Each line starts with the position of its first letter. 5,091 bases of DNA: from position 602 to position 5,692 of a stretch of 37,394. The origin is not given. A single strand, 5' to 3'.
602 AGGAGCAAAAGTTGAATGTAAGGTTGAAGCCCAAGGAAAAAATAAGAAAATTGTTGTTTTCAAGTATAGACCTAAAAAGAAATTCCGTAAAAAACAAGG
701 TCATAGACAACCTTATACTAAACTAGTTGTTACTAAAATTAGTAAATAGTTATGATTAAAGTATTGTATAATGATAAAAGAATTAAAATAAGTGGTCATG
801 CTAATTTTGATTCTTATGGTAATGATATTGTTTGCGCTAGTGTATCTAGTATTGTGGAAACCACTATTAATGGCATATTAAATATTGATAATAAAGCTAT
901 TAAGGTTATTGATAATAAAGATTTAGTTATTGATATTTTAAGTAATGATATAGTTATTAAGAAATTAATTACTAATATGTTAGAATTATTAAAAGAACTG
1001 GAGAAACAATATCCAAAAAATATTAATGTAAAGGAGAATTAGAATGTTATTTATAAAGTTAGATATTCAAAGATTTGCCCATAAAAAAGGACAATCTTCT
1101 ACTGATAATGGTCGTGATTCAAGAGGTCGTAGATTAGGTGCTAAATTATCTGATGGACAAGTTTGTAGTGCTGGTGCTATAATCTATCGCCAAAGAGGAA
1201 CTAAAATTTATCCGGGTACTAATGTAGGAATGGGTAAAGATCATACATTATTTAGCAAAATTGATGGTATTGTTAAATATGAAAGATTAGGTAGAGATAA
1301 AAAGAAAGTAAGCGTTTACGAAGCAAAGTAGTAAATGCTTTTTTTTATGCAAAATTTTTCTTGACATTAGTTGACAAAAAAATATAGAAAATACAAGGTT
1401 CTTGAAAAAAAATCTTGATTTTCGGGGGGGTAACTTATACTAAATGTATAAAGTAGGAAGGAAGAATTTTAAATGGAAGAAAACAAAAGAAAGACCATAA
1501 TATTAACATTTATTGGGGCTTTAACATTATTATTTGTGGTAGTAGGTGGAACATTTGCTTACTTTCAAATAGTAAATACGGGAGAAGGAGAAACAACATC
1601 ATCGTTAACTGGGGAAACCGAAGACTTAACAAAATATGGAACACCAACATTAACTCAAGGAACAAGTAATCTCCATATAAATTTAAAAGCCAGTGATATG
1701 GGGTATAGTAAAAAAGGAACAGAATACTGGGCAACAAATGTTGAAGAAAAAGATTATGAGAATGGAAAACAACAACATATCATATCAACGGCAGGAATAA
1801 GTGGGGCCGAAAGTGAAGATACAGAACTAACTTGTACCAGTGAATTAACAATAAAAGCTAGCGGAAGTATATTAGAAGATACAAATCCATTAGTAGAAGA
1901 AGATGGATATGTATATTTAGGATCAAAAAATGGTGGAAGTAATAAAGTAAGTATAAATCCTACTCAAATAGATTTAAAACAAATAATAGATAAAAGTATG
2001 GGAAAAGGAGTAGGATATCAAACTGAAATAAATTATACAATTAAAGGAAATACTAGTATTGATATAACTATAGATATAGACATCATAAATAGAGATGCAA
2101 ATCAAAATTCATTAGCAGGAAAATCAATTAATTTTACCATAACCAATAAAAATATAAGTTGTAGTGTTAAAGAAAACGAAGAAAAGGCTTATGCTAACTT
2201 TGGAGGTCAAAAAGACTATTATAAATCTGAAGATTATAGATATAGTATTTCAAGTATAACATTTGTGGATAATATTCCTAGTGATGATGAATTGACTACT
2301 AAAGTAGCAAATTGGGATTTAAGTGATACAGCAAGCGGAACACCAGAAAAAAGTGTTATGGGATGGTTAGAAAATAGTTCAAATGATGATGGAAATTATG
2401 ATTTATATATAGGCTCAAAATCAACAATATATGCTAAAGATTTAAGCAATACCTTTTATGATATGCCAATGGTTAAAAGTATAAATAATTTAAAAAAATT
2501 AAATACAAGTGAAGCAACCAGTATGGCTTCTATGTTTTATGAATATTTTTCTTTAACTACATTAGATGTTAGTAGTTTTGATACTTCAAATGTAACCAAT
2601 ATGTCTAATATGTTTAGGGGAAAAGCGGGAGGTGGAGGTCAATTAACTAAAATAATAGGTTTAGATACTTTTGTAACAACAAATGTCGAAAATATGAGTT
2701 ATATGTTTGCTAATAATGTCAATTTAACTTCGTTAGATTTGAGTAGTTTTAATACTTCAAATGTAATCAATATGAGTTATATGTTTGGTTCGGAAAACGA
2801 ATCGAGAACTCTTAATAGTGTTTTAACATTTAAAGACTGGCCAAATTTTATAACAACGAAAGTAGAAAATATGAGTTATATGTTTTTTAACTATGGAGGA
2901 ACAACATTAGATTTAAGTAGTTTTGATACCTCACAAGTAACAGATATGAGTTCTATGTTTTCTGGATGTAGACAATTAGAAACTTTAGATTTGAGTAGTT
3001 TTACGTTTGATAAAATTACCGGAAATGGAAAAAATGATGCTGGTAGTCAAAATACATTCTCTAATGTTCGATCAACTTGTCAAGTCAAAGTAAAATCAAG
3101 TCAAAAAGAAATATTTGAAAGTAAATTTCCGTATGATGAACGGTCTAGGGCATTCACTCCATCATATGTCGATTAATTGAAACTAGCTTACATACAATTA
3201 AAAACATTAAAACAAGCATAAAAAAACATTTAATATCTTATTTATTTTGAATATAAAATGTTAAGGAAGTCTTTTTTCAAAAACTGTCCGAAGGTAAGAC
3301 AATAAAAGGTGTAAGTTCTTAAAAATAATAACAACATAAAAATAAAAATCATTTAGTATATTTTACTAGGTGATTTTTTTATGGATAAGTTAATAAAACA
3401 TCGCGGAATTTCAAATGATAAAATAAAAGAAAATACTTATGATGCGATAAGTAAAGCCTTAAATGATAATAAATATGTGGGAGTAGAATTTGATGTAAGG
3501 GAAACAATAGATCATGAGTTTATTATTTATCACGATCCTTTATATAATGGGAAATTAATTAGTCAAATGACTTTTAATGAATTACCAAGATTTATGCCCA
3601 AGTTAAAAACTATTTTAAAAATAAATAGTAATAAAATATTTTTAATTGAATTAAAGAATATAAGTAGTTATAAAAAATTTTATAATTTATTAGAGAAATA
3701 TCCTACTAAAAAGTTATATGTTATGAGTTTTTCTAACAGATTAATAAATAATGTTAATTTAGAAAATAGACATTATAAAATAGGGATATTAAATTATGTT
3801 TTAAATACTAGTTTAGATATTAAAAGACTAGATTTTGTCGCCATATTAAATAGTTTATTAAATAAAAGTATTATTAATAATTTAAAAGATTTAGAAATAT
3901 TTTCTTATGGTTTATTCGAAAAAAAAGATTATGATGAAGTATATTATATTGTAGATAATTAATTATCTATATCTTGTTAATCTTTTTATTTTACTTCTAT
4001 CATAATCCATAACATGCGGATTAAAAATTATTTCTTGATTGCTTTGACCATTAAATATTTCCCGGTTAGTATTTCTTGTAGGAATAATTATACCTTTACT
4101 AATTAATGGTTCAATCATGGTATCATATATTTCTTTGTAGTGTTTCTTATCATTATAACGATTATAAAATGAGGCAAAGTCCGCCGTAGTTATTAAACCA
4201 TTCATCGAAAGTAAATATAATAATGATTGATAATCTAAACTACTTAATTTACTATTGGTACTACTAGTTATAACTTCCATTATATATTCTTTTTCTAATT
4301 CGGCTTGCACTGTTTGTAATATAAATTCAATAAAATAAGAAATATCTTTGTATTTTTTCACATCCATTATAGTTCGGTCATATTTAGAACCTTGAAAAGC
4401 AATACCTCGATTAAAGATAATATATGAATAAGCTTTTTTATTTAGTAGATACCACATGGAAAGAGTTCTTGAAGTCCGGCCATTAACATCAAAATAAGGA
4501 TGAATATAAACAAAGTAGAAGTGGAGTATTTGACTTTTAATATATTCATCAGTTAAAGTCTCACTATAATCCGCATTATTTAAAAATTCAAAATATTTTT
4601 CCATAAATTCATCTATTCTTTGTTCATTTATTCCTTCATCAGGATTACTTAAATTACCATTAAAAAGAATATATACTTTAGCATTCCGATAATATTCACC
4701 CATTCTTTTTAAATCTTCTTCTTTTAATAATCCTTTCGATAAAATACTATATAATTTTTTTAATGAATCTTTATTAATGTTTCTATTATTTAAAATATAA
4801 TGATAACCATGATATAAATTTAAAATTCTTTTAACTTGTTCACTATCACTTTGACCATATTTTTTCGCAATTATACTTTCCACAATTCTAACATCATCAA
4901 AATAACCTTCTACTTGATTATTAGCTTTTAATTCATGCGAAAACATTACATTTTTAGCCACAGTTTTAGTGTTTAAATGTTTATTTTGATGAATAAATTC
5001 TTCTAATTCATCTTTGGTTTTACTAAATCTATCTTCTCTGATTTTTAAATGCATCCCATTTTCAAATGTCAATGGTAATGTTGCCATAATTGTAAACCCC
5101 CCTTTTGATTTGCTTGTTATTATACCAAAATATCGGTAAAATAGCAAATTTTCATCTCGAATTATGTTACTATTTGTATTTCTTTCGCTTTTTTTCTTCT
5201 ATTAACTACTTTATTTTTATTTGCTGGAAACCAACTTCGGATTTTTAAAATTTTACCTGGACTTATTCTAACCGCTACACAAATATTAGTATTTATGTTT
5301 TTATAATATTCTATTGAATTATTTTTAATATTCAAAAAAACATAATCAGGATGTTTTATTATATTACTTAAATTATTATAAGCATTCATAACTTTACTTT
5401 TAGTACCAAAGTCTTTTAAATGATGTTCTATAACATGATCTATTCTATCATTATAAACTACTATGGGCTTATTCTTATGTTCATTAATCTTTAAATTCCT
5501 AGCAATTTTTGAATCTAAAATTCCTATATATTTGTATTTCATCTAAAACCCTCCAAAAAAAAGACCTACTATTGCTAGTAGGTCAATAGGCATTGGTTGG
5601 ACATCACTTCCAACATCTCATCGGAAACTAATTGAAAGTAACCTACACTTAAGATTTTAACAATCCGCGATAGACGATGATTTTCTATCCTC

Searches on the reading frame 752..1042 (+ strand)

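Call 68: search_protein_families(library=pfam, proteins=[window:752-1042:+], max_evalue=0.001)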
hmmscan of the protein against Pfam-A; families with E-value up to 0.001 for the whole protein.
window:752-1042:+ (96 aa): 1 family
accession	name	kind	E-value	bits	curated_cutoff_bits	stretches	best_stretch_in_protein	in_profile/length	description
PF04327.17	Peptidase_Prp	-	2.1e-18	66.8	27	1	9-92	14-90/90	Cysteine protease Prp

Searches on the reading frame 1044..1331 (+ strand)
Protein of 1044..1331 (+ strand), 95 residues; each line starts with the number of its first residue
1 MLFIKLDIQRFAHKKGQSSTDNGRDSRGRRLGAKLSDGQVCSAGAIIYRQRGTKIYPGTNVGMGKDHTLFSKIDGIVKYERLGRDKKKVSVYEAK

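Call 15: find_encoding_contigs(protein=window:1044-1331:+, flank=3000, max_places=10)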
Protein window:1044-1331:+ (95 aa): 3 contigs read that carry it; 3 places shown.
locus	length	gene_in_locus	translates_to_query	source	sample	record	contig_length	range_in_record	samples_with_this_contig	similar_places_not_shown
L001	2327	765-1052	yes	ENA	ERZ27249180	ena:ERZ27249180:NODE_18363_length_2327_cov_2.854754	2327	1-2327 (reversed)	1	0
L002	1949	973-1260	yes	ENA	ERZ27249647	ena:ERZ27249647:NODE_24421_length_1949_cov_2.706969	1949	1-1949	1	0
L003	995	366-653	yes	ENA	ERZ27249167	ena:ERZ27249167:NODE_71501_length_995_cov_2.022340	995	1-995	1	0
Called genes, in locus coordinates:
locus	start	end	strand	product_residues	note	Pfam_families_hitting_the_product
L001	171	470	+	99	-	PF00829:Ribosomal_L21p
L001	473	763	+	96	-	PF04327:Peptidase_Prp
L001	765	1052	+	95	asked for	PF01016:Ribosomal_L27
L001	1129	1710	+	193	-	PF03009:GDPD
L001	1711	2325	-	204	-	?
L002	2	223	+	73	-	?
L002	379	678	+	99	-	PF00829:Ribosomal_L21p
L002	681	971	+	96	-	PF04327:Peptidase_Prp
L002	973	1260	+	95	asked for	PF01016:Ribosomal_L27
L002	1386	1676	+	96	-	PF13173:AAA_14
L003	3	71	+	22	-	?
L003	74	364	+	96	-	PF04327:Peptidase_Prp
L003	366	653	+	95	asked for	PF01016:Ribosomal_L27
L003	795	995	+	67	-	?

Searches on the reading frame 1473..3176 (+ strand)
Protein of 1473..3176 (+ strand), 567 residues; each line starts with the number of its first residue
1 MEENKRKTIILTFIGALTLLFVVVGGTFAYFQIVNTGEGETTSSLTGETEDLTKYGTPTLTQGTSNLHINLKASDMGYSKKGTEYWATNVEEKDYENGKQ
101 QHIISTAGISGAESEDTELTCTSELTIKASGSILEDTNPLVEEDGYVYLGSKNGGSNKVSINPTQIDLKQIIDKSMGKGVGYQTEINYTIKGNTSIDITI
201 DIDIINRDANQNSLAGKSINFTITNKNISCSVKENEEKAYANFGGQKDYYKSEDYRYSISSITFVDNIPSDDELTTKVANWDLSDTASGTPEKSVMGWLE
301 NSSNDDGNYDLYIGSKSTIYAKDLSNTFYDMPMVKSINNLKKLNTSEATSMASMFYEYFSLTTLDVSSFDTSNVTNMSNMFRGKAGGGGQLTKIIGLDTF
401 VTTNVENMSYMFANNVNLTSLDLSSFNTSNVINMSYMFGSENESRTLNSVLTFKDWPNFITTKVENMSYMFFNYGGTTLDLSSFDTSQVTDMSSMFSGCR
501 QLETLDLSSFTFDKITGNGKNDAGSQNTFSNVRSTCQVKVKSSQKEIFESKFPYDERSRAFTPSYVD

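Call 12: search_protein_families(library=pfam, proteins=[window:1473-3176:+], max_evalue=0.01)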
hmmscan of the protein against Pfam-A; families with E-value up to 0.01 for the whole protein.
window:1473-3176:+ (567 aa): 2 families
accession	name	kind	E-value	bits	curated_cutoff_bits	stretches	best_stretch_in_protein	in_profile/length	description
PF03382.20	DUF285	-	8.2e-31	106.7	25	3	323-440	2-109/120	Mycoplasma protein of unknown function, DUF285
PF12799.13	LRR_4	-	0.006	17.2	27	0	477-512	4-36/44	Leucine Rich repeats (2 copies)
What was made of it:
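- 1473..3176 (+): Gene for a 567-aa exported PARCEL/DUF285 (BspA-like) repeat surface protein, starting 31 nt after the -10 box. Pfam DUF285 E 8e-31 (call 12).
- On PARCEL / DUF285 (BspA-like) surface repeat proteins (downstream gene 1473-3176): PF03382, 106.7 bits against a cut-off of 25 (call 12).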

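Call 21: find_encoding_contigs(protein=window:1473-3176:+, flank=3000, max_places=10)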
Protein window:1473-3176:+ (567 aa): no gene with exactly this product is on record in the collection.

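Call 61: search_protein_families(library=ncbifam, proteins=[window:1473-3176:+], max_evalue=0.01)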
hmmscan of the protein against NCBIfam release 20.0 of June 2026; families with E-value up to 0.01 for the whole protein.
window:1473-3176:+ (567 aa): 2 families
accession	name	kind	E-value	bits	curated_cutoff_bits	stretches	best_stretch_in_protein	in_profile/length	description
TIGR02167.2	Liste_lipo_26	repeat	4.9e-31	106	30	4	411-436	1-26/26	PARCEL repeat-containing surface protein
NF045896.1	Mbov_0838_LP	exception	1.9e-09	37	500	3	392-504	259-362/433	Mbov_0838 family PARCEL repeat surface lipoprotein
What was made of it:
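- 1473..3176 (+): TIGR02167 E 4.9e-31 (call 61).
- On SSR-mediated transcriptional phase variation (porA / tp0126 type contingency promoter): PARCEL/DUF285 surface repeat protein (calls 12, 61).
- On PARCEL / DUF285 (BspA-like) surface repeat proteins (downstream gene 1473-3176): TIGR02167, 106 bits against a cut-off of 30 (call 61).
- Checked: The downstream gene 1473-3176 is a surface repeat protein: Pfam DUF285 E 8e-31 and TIGR02167 PARCEL repeat E 4.9e-31 (calls 12, 61).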

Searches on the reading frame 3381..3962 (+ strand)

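Call 12: search_protein_families(library=pfam, proteins=[window:3381-3962:+], max_evalue=0.01)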
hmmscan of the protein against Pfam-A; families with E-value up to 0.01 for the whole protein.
window:3381-3962:+ (193 aa): 1 family
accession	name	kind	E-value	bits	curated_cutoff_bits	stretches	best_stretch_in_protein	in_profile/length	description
PF03009.23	GDPD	-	4.8e-08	33.8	23.6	1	7-98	1-113/244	Glycerophosphoryl diester phosphodiesterase family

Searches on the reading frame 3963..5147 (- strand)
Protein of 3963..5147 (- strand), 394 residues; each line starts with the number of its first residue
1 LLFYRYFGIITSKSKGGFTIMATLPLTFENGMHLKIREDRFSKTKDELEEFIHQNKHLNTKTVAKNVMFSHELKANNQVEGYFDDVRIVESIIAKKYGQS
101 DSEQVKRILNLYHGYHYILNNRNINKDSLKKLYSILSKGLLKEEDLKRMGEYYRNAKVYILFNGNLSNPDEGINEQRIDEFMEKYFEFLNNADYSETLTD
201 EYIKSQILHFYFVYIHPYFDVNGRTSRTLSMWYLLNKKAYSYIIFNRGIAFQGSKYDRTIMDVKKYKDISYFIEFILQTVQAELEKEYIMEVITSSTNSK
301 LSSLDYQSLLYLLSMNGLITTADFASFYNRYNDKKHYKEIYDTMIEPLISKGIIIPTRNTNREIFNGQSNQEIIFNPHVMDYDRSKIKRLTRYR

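Call 12: search_protein_families(library=pfam, proteins=[window:3963-5147:-], max_evalue=0.01)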
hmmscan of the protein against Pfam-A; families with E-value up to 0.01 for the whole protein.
window:3963-5147:- (394 aa): 1 family
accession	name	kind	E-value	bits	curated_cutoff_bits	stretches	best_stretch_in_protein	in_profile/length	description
PF02661.23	Fic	-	4.2e-08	34.4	24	1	175-234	39-93/93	Fic/DOC family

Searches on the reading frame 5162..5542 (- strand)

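Call 12: search_protein_families(library=pfam, proteins=[window:5162-5542:-], max_evalue=0.01)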
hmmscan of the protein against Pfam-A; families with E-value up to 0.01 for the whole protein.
window:5162-5542:- (126 aa): 2 families
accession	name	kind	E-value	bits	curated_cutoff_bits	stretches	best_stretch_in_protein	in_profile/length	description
PF18812.6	PBECR3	-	3.5e-15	56.4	30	1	6-112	4-113/115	phage-Barnase-EndoU-ColicinE5/D-RelE like nuclease3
PF18810.6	PBECR2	-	5.5e-08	33.5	27.1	1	19-118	17-115/120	phage-Barnase-EndoU-ColicinE5/D-RelE like nuclease2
